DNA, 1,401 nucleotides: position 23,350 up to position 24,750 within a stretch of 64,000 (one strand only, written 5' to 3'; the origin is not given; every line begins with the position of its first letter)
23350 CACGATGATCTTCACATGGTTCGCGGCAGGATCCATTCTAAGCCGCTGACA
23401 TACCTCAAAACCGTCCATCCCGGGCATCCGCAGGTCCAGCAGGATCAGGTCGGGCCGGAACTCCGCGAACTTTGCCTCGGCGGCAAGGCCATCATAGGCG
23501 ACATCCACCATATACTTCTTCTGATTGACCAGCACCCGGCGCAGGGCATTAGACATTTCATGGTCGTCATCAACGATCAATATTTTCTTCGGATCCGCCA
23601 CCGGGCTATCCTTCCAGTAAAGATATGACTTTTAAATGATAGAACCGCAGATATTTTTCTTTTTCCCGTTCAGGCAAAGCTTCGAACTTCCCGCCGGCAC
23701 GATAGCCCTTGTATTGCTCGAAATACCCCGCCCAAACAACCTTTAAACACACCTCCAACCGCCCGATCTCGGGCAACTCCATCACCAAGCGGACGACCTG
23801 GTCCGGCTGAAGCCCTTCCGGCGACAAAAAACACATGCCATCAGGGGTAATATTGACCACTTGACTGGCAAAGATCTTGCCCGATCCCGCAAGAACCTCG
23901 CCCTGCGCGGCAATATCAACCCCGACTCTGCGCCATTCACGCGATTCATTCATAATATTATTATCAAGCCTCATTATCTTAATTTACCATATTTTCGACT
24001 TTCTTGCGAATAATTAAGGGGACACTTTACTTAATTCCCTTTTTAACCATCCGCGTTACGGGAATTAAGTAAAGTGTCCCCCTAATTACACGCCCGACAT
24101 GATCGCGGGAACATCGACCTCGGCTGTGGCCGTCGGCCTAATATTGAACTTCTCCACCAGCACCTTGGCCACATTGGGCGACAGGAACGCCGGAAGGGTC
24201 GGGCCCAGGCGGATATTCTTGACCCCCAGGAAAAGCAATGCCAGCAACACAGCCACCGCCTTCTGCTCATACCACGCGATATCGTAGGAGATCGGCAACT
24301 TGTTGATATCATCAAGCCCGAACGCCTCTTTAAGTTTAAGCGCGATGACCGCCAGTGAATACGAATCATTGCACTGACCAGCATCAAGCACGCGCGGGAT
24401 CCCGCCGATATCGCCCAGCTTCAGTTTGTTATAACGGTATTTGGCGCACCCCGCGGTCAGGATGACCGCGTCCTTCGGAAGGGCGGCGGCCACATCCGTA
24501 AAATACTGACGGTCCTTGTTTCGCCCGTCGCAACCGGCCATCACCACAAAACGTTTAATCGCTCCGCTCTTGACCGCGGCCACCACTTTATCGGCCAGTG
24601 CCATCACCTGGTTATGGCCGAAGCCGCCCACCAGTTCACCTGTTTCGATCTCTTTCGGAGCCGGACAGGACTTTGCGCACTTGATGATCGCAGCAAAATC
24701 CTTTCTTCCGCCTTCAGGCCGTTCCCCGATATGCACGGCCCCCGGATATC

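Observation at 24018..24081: Shared 20-nt palindromic arm at two loci: directly after hcp and directly before rubrerythrin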

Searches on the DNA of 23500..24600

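Call 10: search_rna_families(source=window, start=23500, end=24600, threshold=evalue, max_evalue=10)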
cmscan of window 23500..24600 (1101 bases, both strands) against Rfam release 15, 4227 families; matches with E-value up to 10: 8.
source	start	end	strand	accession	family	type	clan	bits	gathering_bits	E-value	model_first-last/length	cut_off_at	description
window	23994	24106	-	RF01043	MIR1023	Gene; miRNA;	-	42.3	90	2.5e-07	1-165/165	no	MIR1023 microRNA precursor family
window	24011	24088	-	RF04205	MIR2606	Gene; miRNA;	-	30.5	139.7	0.029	1-165/165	no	MIR2606 microRNA precursor family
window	24002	24096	+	RF04139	MIR841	Gene; miRNA;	-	21.1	200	0.12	1-212/212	no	MIR841 microRNA precursor family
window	23687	23813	-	RF02928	Actinomyces-1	Gene; sRNA;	-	17.6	39.1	5.9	1-110/110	no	Actinomyces-1 RNA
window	24020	24079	+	RF00451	MIR395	Gene; miRNA;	-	17.2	56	1.8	22-84/104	no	mir-395 microRNA precursor family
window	23795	23848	-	RF00202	snoR66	Gene; snRNA; snoRNA; CD-box;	-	15.7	43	5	1-76/76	no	Small nucleolar RNA R66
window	24008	24085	-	RF02576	tsr1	Gene; sRNA;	-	13.4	235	0.41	1-657/657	no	tsr1 small RNA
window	24008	24196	-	RF01449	S_pombe_snR100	Gene; snRNA; snoRNA; HACA-box;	-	13.4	80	2.1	1-187/187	no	small nucleolar RNA snR100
